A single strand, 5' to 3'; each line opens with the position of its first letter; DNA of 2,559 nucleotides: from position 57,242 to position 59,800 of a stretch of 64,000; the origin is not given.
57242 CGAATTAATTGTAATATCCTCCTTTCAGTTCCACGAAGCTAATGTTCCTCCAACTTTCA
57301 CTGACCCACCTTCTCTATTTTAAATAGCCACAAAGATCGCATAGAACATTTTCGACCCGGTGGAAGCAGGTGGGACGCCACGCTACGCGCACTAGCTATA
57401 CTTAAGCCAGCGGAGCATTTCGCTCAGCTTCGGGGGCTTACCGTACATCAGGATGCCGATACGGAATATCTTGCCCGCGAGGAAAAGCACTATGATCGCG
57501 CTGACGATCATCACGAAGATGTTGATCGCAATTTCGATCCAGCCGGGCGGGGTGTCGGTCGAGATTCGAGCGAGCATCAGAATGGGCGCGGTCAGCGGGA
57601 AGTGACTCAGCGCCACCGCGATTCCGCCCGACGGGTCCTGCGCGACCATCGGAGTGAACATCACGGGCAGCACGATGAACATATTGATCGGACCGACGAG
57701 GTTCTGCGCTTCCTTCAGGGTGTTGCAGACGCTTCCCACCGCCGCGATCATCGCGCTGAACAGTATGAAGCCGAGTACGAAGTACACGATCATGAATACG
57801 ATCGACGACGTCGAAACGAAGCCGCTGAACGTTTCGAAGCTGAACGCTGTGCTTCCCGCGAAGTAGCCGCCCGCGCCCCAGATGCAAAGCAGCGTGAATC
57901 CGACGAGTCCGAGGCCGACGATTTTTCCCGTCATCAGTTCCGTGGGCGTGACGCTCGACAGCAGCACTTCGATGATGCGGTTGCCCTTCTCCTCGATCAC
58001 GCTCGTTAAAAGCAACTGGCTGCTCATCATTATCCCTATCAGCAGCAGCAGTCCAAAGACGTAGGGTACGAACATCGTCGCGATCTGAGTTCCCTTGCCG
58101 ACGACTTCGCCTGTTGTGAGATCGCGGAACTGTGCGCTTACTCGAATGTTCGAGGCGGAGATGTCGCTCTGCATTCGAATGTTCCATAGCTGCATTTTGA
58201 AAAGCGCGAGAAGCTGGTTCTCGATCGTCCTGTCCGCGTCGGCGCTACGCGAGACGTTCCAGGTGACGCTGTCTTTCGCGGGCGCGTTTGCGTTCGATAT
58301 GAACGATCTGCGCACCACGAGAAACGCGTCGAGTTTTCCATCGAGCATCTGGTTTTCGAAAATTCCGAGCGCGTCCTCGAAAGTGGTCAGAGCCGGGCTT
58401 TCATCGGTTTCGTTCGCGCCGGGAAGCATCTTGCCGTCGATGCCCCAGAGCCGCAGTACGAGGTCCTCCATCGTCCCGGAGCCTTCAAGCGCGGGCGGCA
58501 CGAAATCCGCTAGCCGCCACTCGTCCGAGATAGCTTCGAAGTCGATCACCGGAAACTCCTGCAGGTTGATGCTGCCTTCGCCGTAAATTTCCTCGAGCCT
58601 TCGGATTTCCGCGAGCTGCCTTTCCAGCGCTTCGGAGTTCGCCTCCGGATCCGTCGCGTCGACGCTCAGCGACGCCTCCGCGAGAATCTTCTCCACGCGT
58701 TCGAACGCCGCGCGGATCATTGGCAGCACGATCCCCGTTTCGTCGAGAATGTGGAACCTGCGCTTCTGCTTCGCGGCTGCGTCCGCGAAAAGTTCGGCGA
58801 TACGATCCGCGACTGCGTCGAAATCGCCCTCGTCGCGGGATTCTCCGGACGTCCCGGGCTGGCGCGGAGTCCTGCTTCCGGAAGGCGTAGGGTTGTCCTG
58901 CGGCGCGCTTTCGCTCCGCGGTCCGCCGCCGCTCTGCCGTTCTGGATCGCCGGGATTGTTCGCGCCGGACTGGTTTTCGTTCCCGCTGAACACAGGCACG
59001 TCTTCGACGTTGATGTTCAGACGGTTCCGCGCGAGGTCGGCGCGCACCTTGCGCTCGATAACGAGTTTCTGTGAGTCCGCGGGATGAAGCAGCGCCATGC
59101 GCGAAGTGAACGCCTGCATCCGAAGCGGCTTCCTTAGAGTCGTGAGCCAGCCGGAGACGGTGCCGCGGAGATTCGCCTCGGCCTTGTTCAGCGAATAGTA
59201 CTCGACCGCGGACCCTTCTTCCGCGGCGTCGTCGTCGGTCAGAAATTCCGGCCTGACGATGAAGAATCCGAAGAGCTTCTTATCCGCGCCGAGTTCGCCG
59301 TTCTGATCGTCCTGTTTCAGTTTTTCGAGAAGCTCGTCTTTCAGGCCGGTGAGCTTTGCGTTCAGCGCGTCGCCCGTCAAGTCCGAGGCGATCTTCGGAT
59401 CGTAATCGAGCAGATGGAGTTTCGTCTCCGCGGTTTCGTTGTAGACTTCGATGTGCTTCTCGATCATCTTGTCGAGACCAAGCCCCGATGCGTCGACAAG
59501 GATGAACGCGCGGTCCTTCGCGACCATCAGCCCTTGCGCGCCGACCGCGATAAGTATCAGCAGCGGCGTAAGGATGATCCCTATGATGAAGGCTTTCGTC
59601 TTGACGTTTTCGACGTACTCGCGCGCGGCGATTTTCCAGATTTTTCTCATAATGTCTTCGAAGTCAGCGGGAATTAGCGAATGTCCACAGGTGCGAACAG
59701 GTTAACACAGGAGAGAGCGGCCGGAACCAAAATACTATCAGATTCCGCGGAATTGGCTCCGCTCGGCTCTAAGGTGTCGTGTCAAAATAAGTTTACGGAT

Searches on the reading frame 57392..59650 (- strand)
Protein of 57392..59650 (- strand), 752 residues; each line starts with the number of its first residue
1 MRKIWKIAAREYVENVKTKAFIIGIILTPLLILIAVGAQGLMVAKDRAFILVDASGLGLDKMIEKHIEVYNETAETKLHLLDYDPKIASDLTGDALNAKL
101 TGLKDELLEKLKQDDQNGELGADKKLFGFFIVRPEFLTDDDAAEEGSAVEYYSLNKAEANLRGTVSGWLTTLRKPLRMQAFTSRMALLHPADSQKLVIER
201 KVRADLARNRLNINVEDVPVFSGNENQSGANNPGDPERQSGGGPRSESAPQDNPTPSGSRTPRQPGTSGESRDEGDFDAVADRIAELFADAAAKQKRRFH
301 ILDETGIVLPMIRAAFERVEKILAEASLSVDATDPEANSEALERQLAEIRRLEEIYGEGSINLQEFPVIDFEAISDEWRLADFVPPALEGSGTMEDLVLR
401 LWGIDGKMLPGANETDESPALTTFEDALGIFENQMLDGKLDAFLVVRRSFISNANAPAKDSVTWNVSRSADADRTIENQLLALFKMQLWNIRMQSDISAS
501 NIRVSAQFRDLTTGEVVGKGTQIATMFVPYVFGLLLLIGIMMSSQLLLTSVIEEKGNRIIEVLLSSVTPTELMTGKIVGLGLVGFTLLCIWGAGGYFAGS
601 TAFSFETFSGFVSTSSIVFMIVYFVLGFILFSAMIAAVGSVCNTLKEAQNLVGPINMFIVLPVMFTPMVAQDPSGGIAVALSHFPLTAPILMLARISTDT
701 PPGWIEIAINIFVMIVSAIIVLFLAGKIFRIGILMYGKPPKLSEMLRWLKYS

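Call 12: search_protein_families(library=pfam, proteins=[window:57392-59650:-], max_evalue=0.001)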
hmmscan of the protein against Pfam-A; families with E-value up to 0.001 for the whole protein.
window:57392-59650:- (752 aa): 1 family
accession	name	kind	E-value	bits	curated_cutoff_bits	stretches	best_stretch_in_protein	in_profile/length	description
PF12698.13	ABC2_membrane_3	-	1.1e-41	143.5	31.6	1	431-725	70-345/347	ABC-2 family transporter protein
